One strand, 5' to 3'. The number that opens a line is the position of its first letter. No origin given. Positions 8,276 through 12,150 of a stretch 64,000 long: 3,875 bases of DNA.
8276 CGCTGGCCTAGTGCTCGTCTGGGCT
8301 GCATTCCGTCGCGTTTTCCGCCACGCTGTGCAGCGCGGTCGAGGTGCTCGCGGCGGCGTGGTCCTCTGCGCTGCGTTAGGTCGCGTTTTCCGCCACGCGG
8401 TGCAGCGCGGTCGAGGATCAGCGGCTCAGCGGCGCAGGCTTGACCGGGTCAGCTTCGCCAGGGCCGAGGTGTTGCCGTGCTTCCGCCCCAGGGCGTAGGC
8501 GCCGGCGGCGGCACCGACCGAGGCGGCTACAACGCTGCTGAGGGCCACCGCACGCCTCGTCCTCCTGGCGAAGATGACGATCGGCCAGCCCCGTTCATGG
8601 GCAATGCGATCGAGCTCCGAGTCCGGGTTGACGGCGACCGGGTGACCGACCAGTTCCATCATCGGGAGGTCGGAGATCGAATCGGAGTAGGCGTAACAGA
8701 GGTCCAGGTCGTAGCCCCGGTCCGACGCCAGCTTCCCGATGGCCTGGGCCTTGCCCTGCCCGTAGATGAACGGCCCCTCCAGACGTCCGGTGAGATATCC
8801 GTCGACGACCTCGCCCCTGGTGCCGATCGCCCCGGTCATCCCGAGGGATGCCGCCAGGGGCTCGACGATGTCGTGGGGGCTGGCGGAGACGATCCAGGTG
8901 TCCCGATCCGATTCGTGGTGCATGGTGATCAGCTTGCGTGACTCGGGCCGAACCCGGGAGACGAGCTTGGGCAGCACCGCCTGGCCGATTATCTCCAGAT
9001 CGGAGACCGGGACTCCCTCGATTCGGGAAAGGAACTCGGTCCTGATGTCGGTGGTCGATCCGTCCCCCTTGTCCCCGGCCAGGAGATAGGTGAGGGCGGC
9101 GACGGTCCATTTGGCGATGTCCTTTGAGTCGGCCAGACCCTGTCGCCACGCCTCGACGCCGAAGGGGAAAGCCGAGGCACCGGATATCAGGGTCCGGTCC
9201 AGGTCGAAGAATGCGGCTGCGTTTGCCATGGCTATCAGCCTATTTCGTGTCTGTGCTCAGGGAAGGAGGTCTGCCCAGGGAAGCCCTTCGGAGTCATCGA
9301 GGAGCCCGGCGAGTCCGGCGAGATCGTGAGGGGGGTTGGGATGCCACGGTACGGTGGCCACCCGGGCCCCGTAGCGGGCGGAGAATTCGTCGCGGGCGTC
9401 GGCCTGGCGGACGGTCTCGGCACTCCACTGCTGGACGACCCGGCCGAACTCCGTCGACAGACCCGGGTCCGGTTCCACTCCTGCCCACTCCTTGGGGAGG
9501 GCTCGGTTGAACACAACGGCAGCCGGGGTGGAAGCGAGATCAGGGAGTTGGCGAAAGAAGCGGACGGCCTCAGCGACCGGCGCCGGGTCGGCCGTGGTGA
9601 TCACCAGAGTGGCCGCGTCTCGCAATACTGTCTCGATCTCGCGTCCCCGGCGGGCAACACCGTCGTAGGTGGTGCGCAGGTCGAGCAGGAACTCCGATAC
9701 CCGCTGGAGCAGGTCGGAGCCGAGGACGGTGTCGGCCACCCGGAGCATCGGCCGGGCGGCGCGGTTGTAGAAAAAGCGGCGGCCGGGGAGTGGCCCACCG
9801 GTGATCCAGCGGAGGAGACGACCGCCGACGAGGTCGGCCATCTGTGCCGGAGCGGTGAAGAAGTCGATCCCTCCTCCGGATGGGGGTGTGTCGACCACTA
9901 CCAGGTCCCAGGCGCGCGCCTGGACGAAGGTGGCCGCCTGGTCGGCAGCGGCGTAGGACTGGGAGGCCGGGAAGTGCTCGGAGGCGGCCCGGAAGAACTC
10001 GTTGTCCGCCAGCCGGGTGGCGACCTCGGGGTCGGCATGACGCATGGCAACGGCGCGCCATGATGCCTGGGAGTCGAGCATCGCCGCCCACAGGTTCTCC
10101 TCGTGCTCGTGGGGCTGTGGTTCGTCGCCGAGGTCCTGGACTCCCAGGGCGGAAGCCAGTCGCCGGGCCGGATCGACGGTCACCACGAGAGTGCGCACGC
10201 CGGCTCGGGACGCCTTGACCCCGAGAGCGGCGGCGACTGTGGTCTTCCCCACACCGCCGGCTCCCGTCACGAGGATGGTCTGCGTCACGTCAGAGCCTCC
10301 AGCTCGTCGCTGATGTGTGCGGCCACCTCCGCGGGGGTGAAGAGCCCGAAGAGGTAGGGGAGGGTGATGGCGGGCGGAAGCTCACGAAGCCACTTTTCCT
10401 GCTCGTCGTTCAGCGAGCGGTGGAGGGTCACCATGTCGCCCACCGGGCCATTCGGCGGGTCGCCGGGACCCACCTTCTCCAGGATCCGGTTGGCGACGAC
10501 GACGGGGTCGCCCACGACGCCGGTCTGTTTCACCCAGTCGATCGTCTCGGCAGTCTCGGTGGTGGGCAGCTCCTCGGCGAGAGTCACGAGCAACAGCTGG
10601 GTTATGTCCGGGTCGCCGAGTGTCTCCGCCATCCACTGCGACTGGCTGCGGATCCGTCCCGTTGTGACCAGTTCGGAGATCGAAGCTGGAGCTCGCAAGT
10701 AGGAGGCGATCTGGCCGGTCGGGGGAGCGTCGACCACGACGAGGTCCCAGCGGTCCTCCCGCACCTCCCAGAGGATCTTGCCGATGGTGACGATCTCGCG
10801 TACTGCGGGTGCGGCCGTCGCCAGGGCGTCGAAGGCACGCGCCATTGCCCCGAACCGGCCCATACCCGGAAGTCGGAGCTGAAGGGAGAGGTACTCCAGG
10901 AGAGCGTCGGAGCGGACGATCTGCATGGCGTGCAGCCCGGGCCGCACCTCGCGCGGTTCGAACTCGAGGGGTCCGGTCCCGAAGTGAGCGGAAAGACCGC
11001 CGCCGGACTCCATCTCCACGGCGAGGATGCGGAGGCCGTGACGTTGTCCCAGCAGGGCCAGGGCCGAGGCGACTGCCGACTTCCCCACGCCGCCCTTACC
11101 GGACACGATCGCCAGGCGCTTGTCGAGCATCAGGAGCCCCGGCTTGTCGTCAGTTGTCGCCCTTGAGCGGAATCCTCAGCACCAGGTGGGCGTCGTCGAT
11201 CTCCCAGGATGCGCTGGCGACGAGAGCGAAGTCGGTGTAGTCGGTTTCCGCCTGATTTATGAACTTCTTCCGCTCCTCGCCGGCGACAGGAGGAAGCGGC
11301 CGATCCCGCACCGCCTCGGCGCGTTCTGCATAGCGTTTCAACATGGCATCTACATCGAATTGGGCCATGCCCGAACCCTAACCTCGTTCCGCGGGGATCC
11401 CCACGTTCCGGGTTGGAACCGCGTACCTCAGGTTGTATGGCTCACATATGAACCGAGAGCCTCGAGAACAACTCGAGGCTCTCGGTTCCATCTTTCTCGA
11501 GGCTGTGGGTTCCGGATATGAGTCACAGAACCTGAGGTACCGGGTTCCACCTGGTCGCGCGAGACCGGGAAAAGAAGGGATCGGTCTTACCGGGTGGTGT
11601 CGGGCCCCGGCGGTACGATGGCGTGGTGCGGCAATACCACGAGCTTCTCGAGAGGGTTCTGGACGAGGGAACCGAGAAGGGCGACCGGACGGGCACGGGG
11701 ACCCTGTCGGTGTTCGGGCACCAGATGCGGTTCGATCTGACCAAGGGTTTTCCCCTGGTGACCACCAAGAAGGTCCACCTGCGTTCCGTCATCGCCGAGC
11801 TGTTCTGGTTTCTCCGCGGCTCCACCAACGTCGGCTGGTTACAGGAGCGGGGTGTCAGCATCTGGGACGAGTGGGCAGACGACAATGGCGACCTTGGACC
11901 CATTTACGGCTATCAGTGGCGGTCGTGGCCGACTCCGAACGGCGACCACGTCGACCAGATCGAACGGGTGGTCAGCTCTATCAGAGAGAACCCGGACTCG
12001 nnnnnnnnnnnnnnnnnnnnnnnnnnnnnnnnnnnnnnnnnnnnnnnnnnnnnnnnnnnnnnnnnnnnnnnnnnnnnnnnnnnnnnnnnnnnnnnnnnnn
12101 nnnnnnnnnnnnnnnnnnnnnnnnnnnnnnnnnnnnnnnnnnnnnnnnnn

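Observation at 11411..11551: Composite palindrome of about 140 bp with a perfect 17-bp hairpin occupying the divergent promoter region of thyA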

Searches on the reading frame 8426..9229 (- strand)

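Call 12: search_protein_families(library=pfam, proteins=[window:8426-9229:-])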
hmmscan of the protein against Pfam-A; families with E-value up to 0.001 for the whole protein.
window:8426-9229:- (267 aa): 3 families
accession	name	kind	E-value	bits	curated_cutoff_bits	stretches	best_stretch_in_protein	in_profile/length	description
PF12710.13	HAD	-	1.8e-31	110.5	27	1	6-192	1-189/189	haloacid dehalogenase-like hydrolase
PF00702.32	Hydrolase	-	1.5e-06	29.2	26.4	1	5-195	3-191/191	haloacid dehalogenase-like hydrolase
PF08282.18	Hydrolase_3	-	0.0006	20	20.9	0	159-201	187-229/255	haloacid dehalogenase-like hydrolase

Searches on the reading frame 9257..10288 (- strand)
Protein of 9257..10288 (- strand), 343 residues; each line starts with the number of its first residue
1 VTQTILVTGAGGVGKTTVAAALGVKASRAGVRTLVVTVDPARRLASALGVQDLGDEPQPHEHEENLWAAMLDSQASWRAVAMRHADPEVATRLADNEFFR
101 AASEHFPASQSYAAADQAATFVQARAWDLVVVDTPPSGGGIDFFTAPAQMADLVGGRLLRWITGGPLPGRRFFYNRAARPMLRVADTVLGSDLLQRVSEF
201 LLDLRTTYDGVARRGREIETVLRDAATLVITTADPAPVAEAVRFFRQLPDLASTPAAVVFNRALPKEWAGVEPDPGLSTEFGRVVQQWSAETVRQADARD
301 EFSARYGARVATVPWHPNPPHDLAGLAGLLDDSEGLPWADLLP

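Call 12: search_protein_families(library=pfam, proteins=[window:9257-10288:-])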
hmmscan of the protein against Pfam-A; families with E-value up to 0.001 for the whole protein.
window:9257-10288:- (343 aa): 8 families
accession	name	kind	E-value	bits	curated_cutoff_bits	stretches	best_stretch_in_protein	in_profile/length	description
PF02374.21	ArsA_ATPase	-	9.7e-26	91.1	24.3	1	3-267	2-249/305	Anion-transporting ATPase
PF13614.12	AAA_31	-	2.5e-09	37.8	27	1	10-139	10-130/177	AAA domain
PF01656.29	CbiA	-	4.8e-09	36.7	25.4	1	6-193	3-54/125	CobQ/CobB/MinD/ParA nucleotide binding domain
PF13191.12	AAA_16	-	1.2e-05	26.3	32.6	1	3-101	25-119/167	AAA ATPase domain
PF01695.23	IstB_IS21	-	4.7e-05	23.4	24.1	1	3-39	93-129/238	IstB-like ATP binding protein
PF03308.22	MeaB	-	0.00011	21.7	23.1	1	2-44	33-75/273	Methylmalonyl Co-A mutase-associated GTPase MeaB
PF00448.28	SRP54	-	0.00026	21.1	22.7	0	4-44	3-43/196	SRP54-type protein, GTPase domain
PF10609.15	ParA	-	0.00038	20.4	27.1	0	5-39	6-41/246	NUBPL iron-transfer P-loop NTPase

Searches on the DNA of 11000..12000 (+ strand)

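Call 4: search_rna_families(source=window, start=11000, end=12000, threshold=evalue, max_evalue=10)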
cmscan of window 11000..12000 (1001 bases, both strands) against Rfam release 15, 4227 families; matches with E-value up to 10: 7.
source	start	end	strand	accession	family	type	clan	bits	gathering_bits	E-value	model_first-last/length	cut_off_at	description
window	11443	11490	-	RF03214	mir-769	Gene; miRNA;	-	21.7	57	0.17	1-81/81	no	mir-769 microRNA precursor family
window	11450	11488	-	RF03978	mir-1269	Gene; miRNA;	-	21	100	1.2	1-90/90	no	mir-1269 microRNA precursor family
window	11448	11517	-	RF00382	DnaX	Cis-reg; frameshift_element;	-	18.3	35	0.24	1-65/65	no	DnaX ribosomal frameshifting element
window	11391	11496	+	RF01527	CrfA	Gene; sRNA;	-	16.7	38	2.3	1-136/136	no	Caulobacter sRNA CrfA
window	11128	11183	-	RF00277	SNORD49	Gene; snRNA; snoRNA; CD-box;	CL00062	16.4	37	0.4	1-71/71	no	Small nucleolar RNA SNORD49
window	11838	11920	+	RF02038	SPRY4-IT1_1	Gene; lncRNA;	-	15.6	50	2.4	1-91/91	no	SPRY4-IT1 conserved region 1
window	11568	11605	+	RF01129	sR44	Gene; snRNA; snoRNA; CD-box;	-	10.9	45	9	1-55/55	no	Small nucleolar RNA sR44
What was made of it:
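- On Riboswitch or other curated cis-regulatory RNA (Rfam 15, including folate-related families): Only sub-threshold spurious hits such as miRNA models and the DnaX frameshift element, at 16-22 bits against cut-offs of 35-100 (call 4).
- No Rfam match (call 4).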

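Call 47: search_dna_similar(query=window:11400-11560:+, collection=plasmids, mode=distant, max_evalue=0.01, max_rows=10)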
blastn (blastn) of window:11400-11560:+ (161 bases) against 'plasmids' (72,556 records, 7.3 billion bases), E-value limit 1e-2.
No match.

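Call 48: search_dna_similar(query=window:11400-11560:+, collection=phages, mode=distant, max_evalue=0.01, max_rows=10)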
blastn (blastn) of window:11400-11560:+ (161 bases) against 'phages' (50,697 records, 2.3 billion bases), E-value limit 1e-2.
No match.
